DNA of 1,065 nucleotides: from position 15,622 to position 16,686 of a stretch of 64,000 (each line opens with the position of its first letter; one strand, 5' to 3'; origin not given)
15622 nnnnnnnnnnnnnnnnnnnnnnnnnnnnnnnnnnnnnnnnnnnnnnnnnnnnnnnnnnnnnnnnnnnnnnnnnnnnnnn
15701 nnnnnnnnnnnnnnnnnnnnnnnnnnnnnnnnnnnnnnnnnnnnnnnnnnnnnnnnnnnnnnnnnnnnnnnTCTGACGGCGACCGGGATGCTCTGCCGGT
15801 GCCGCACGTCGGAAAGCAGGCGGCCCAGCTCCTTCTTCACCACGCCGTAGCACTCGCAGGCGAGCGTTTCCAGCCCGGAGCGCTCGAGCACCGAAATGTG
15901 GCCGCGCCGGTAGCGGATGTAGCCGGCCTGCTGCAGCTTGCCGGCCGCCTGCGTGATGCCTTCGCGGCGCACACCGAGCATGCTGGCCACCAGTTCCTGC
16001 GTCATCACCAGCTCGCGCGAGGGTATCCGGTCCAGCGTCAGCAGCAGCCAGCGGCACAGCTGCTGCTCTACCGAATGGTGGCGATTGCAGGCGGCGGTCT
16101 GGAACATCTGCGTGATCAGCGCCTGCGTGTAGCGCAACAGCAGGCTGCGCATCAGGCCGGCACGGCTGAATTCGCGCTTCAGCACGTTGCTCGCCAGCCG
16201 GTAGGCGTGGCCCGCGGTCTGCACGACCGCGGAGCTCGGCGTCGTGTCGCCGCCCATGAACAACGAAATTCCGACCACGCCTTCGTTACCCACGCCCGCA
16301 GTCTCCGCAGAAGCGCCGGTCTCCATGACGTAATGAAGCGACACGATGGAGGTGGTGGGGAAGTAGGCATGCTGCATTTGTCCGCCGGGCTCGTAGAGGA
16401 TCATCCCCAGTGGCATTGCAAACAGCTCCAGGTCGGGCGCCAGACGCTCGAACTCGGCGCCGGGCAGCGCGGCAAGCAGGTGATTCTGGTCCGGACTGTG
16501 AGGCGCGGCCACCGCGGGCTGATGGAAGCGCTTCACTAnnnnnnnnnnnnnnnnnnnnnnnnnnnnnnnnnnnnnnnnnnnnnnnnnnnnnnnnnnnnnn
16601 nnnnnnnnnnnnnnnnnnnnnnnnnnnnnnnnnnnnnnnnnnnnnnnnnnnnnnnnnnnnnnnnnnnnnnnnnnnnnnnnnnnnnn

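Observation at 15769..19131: Hybrid histidine kinase, REC-PAS protein and Crp-family regulator fused into one tightly coupled operon behind a box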

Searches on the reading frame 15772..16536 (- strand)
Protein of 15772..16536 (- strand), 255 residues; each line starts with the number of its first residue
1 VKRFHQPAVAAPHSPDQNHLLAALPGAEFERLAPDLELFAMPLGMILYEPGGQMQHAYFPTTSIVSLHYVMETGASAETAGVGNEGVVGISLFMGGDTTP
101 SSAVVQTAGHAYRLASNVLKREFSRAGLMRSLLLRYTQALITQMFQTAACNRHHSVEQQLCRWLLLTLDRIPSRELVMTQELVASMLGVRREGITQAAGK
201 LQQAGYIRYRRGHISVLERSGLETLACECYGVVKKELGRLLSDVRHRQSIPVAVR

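Call 4: search_protein_families(library=pfam, proteins=[window:15772-16536:-], max_evalue=0.01)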
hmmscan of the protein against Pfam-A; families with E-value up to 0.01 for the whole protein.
window:15772-16536:- (255 aa): 3 families
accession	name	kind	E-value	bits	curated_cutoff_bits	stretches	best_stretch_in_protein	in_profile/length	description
PF13545.12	HTH_Crp_2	-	1.9e-12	47.4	27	1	158-224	1-69/70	Crp-like helix-turn-helix domain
PF00027.35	cNMP_binding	-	1.8e-05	25.1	27.5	1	44-123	7-86/89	Cyclic nucleotide-binding domain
PF12802.13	MarR_2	-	0.0011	19.6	27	1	164-211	10-54/61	MarR family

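Call 7: find_homologous_proteins(query=window:15772-16536:-)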
Query window:15772-16536:- (255 aa): 8000 proteins with E <= 0.001 among 8000 candidates; the best 120 are listed.
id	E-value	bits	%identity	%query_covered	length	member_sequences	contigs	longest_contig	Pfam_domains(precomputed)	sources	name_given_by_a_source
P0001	5.5e-164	561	100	100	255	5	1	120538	PF13545.13,PF00027.36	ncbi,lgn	ncbi:MAG: Crp/Fnr family transcriptional regulator [Burkholderiales bacterium]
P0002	2.5e-150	516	93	100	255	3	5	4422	PF13545.13,PF00027.36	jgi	jgi:CRP-like cAMP-binding protein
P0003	4.4e-141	486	90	96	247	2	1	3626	PF13545.13,PF00027.36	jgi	jgi:CRP-like cAMP-binding protein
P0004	5.7e-139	479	87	97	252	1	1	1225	PF13545.13,PF00027.36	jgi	jgi:CRP-like cAMP-binding protein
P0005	5.8e-139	479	88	97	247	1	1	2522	PF13545.13,PF00027.36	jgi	jgi:CRP-like cAMP-binding protein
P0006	6.5e-139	479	88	97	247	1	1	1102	PF13545.13,PF00027.36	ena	-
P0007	2.6e-136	470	87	96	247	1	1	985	PF13545.13,PF00027.36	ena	-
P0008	4.1e-136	470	88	95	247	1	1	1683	PF13545.13,PF00027.36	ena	-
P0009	5.6e-136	469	88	95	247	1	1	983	PF13545.13,PF00027.36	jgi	jgi:CRP-like cAMP-binding protein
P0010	1.5e-135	468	88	95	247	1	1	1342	PF13545.13,PF00027.36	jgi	jgi:CRP-like cAMP-binding protein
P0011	2.4e-135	467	85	97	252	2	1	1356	PF13545.13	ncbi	-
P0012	6.4e-134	463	84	98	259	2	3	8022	PF13545.13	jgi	jgi:CRP-like cAMP-binding protein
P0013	9.9e-134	462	82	100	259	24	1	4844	PF13545.13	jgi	jgi:CRP-like cAMP-binding protein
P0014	1.1e-133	462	85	96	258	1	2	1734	PF13545.13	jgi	jgi:CRP-like cAMP-binding protein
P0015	2.9e-133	460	85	96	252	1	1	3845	PF13545.13,PF00027.36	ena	-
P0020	1.1e-132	459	86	94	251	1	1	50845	PF13545.13,PF00027.36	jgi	jgi:CRP-like cAMP-binding protein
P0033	1.0e-131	455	86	95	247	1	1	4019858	PF13545.13,PF00027.36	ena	-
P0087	4.2e-130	450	83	97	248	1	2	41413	PF13545.13,PF00027.36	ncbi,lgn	-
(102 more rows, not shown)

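Call 9: find_encoding_contigs(protein=P0001, flank=10000, max_places=3)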
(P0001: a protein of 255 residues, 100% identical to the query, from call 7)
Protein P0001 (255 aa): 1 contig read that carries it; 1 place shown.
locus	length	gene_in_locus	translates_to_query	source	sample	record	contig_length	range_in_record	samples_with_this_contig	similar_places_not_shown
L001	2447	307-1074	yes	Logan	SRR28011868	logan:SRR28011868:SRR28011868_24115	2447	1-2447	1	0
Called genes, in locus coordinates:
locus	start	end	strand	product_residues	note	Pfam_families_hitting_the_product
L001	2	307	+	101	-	?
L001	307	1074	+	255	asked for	PF00027:cNMP_binding (faint), PF13545:HTH_Crp_2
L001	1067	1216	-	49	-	PF18919:DUF5670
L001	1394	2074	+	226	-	PF00691:OmpA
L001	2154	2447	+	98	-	?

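Call 10: find_encoding_contigs(protein=P0033, flank=8000, max_places=3)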
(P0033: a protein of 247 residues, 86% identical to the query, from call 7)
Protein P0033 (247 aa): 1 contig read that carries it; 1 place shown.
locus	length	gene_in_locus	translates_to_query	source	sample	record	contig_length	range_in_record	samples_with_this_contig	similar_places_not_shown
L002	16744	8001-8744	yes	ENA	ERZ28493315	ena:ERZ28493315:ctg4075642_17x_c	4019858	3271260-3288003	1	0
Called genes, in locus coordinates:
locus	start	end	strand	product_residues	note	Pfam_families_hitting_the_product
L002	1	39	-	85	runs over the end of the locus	PF11295:DUF3096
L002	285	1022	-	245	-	PF13545:HTH_Crp_2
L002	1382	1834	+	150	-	-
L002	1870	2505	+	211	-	PF05494:MlaC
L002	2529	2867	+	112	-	PF05957:DUF883, PF19029:DUF883_C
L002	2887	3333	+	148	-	-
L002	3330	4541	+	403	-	PF01594:AI-2E_transport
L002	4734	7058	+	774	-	PF05227:CHASE3, PF00989:PAS, PF08448:PAS_4, PF13426:PAS_9, PF00512:HisKA, PF02518:HATPase_c, PF00072:Response_reg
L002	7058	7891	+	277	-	PF00072:Response_reg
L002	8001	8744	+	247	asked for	PF00027:cNMP_binding (weak), PF13545:HTH_Crp_2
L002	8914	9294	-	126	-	PF12779:WXXGXW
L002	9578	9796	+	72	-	-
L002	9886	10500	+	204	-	-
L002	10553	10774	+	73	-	PF13441:Gly-zipper_YMGG, PF05433:Rick_17kDa_Anti (weak)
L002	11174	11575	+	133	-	PF07017:PagP (weak)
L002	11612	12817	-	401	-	PF28597:T2SSF_N, PF00482:T2SSF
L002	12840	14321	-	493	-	PF22341:GSPE_N1E, PF13401:AAA_22 (faint), PF00437:T2SSE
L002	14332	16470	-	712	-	PF21305:type_II_gspD_N0, PF03958:Secretin_N, PF00263:Secretin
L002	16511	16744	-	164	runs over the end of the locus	PF11356:T2SSC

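Call 22: search_protein_families(library=ncbifam, proteins=[window:15772-16536:-], max_evalue=0.001)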
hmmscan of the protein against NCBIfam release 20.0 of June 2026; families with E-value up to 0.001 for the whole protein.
window:15772-16536:- (255 aa): 0 families

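Call 23: search_solved_structures(query=window:15772-16536:-, max_evalue=0.01)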
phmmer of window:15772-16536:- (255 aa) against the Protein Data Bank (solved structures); distinct sequences matched with E-value up to 0.01: 6.
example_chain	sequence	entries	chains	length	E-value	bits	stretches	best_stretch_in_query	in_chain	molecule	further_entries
4cyd_A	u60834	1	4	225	0.00016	24.3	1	30-218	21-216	PROBABLE TRANSCRIPTION REGULATOR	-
4byy_A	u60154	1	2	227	0.00016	24.2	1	30-218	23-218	TRANSCRIPTIONAL REGULATOR, CRP/FNR FAMILY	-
3r6s_A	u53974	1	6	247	0.00021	23.9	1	30-218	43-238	transcription regulator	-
3dv8_A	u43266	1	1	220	0.00025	23.7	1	154-225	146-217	transcriptional regulator, Crp/Fnr family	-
3dkw_A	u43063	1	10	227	0.0032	20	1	17-224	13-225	DNR protein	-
2zcw_A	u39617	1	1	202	0.0041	19.7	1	178-226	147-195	Transcriptional regulator, FNR/CRP family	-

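Call 37: find_encoding_contigs(protein=P0087, flank=10000, max_places=2)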
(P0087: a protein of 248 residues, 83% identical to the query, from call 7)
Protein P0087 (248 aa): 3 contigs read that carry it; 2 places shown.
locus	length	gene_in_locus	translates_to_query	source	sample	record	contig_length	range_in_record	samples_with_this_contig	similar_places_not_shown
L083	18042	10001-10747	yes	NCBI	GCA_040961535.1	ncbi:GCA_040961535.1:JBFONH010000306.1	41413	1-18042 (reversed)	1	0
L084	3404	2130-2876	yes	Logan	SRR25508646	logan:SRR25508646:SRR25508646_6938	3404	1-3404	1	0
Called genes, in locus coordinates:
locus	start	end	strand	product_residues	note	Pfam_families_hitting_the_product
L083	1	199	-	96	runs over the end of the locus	PF13997:YqjK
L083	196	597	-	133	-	PF07332:Phage_holin_3_6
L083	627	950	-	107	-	PF05957:DUF883, PF19029:DUF883_C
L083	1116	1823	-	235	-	PF13545:HTH_Crp_2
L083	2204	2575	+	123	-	-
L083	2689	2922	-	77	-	-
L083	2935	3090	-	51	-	PF11295:DUF3096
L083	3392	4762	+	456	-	PF13091:PLDc_2, PF00614:PLDc (weak), PF13091:PLDc_2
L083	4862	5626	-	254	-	PF00027:cNMP_binding (weak), PF13545:HTH_Crp_2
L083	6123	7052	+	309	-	PF00990:GGDEF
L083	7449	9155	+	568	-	PF00989:PAS, PF13426:PAS_9, PF00512:HisKA, PF02518:HATPase_c, PF00072:Response_reg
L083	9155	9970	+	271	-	PF00072:Response_reg, PF00989:PAS (weak), PF13426:PAS_9 (weak)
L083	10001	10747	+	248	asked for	PF00027:cNMP_binding (faint), PF13545:HTH_Crp_2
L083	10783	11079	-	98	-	-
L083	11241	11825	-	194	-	-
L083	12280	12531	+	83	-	PF04972:BON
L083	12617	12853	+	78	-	PF05532:CsbD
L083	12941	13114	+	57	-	-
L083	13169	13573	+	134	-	PF20332:DUF6627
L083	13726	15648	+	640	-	PF02310:B12-binding (weak), PF04055:Radical_SAM, PF13282:DUF4070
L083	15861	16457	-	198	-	PF01786:AOX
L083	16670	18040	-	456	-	?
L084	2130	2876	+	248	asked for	PF00027:cNMP_binding (faint), PF13545:HTH_Crp_2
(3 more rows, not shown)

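Call 38: find_encoding_contigs(protein=P0020, flank=10000, max_places=2)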
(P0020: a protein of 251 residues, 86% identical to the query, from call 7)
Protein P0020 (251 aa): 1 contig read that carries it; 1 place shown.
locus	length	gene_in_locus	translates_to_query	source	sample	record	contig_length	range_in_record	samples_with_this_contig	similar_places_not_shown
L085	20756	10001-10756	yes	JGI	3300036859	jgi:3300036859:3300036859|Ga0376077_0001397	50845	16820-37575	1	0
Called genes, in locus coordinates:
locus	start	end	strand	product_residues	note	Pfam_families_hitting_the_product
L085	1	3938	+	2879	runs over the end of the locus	PF10091:Glycoamylase, PF06165:GH94_b-supersand, PF17167:Glyco_hydro_94, PF03633:Glyco_hydro_65C (weak)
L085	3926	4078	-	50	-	PF11295:DUF3096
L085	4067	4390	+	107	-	-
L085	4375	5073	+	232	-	PF00081:Sod_Fe_N, PF02777:Sod_Fe_C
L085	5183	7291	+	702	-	PF00989:PAS, PF13426:PAS_9, PF00989:PAS, PF08448:PAS_4, PF13426:PAS_9, PF00512:HisKA, PF02518:HATPase_c, PF00072:Response_reg, +3 more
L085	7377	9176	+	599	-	PF00989:PAS, PF13426:PAS_9, PF00512:HisKA, PF02518:HATPase_c, PF00072:Response_reg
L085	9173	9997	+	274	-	PF00072:Response_reg, PF00989:PAS (weak)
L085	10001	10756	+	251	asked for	PF00027:cNMP_binding, PF13545:HTH_Crp_2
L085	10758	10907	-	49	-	PF18919:DUF5670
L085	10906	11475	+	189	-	-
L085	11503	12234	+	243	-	-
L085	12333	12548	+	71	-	PF13441:Gly-zipper_YMGG, PF05433:Rick_17kDa_Anti (weak)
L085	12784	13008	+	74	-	PF05532:CsbD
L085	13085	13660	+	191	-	PF04972:BON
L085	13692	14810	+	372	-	PF01594:AI-2E_transport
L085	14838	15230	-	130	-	PF05957:DUF883, PF19029:DUF883_C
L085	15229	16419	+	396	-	PF01391:Collagen (weak)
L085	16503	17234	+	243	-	PF01391:Collagen, PF13511:DUF4124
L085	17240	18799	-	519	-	PF00999:Na_H_Exchanger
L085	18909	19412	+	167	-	PF04972:BON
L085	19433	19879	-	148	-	PF01435:Peptidase_M48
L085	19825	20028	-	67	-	-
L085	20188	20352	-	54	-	-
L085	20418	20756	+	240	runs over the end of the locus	PF13545:HTH_Crp_2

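Call 52: predict_structure(alignment_id=A2)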
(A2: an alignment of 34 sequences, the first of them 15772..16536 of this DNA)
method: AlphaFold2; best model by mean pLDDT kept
length: 255 residues; sequences in the alignment: 34
mean_pLDDT: 79.0   pTM: 0.69
mean pLDDT of the five models: 79.0, 74.5, 74.1, 66.3, 61.7
residues with pLDDT >= 90: 67; 70-90: 146; 50-70: 23; < 50: 19
segments of 3 or more residues with pLDDT < 50: 1-10, 247-255
pLDDT, mean of each block of 10 residues (from residue 1): 39 70 82 92 90 87 84 69 78 73 89 91 77 76 72 87 85 76 81 94 95 89 90 78 54 36
secondary structure, 60 per line:
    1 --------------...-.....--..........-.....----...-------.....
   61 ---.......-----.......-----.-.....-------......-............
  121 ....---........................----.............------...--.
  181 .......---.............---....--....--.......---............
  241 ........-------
elements in order: H19-23 H26-35 E37-41 E46-48 E56-60 E64-70 E76-82 H90-94 E102-107 E109-115 H116-124 H128-151 H156-168 E175-177 H180-187 H191-203 E207-210 E213-216 H219-225 H229-248

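Call 57: fold_search(model_id=the predicted structure, library=pdb)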
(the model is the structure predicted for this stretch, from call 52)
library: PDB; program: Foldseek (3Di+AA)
matches with E <= 10: 1799; with E <= 0.001: 300
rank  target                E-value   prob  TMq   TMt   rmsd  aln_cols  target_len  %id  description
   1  4ev0_D                5.7e-12  1.00  0.39  0.45  15.8       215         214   20  Crystal Structure of Thermus thermophilus Catabolite Activator Protein (released 2012-06-20)
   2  4byy_A                9.0e-12  1.00  0.54  0.59   5.5       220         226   21  Apo GlxR (released 2014-07-30)
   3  4ev0_A                2.1e-11  1.00  0.38  0.44  16.9       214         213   20  Crystal Structure of Thermus thermophilus Catabolite Activator Protein (released 2012-06-20)
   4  8qto                  2.5e-11  1.00  0.61  0.66   4.5       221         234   18  CRYSTAL STRUCTURE OF HOLO-L28H-FNR OF A. FISCHERI (released 2023-11-29)
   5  4cyd_A                2.8e-11  1.00  0.55  0.61   5.6       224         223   21  GlxR bound to cAMP (released 2014-12-17)
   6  9qmc                  3.0e-11  1.00  0.61  0.65   4.6       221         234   18  Crystal structure of holo-S24F-FNR of A. fischeri (released 2026-04-08)
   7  3i54_D                4.7e-11  1.00  0.58  0.63   5.5       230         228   19  Crystal structure of MtbCRP in complex with cAMP (released 2009-09-08)
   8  3mzh_A                5.0e-11  1.00  0.59  0.65   4.9       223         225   17  Crystal structure of cAMP receptor protein from mycobacterium tuberculosis in complex with cAMP and its DNA binding el (released 2011-06-08)
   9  3r6s_A                5.3e-11  1.00  0.55  0.61   5.5       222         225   21  Crystal structure of GlxR transcription factor from Corynebacterium glutamicum with cAMP (released 2012-03-28)
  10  3r6s_F                5.3e-11  1.00  0.55  0.61   5.4       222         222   20  Crystal structure of GlxR transcription factor from Corynebacterium glutamicum with cAMP (released 2012-03-28)
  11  4a2u_F                5.6e-11  1.00  0.58  0.65   5.2       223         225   18  CRP(CAP) from Myco. Tuberculosis, with cAMP (released 2012-10-10)
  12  9qll                  5.9e-11  1.00  0.61  0.65   5.1       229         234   18  Crystal structure of holo-D4A-FNR of A. fischeri (released 2026-04-08)
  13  7pzb_A                7.5e-11  1.00  0.57  0.62   5.3       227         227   17  Structure of the Clr-cAMP-DNA complex (released 2022-11-02)
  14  3r6s_C                9.4e-11  1.00  0.56  0.62   5.4       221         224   20  Crystal structure of GlxR transcription factor from Corynebacterium glutamicum with cAMP (released 2012-03-28)
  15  9qov                  1.1e-10  1.00  0.58  0.69   4.3       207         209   18  Crystal structure of [2Fe-2S]b D4A-FNR of A. fischeri (released 2026-04-08)
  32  2xko_A                4.2e-10  1.00  0.50  0.58   5.6       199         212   20  Crystal structure of the complex of NtcA with its transcriptional co- activator PipX (released 2010-08-18)
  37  9guk_A                7.8e-10  1.00  0.52  0.60   5.6       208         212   20  Crystal structure of transcription factor NtcA from Synechococcus elongatus in complex with its transcriptional co- ac (released 2025-03-12)
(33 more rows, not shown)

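Call 66: find_related_loci(query=window:15772-16512:-, collection=metagenome_contigs, flank=4500)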
Query window:15772-16512:- (247 aa) in metagenome_contigs; peptide patterns used: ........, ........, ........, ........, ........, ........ (x = any residue, [..] = any of these).
600 stretches matched a pattern (row limit reached: there are more); 583 encode a relative of the query (tblastn E <= 1e-3); the best 80 are kept; 80 distinct loci.
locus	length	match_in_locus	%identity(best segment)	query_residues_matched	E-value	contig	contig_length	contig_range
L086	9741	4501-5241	89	1-247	4e-149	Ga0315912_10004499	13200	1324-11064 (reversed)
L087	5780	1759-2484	87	1-242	6e-144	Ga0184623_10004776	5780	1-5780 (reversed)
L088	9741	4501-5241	84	1-247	3e-140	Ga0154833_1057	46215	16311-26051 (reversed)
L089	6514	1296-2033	84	1-246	1e-140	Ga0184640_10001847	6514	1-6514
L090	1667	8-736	86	1-243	8e-152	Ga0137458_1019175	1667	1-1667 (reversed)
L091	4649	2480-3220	84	1-247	2e-141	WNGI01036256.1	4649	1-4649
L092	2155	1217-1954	84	1-246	4e-149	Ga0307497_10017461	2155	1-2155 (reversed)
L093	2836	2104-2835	84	1-244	2e-145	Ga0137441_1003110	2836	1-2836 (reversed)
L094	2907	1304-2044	83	1-247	4e-145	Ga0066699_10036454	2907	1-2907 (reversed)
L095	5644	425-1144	85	1-240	5e-138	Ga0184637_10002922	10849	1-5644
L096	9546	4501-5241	82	1-247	2e-137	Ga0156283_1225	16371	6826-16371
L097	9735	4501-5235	83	1-245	4e-137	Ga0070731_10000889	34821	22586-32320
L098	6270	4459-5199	85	1-247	4e-137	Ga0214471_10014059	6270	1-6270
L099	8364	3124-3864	83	1-247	9e-137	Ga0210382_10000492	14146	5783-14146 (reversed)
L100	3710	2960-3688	83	1-243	7e-140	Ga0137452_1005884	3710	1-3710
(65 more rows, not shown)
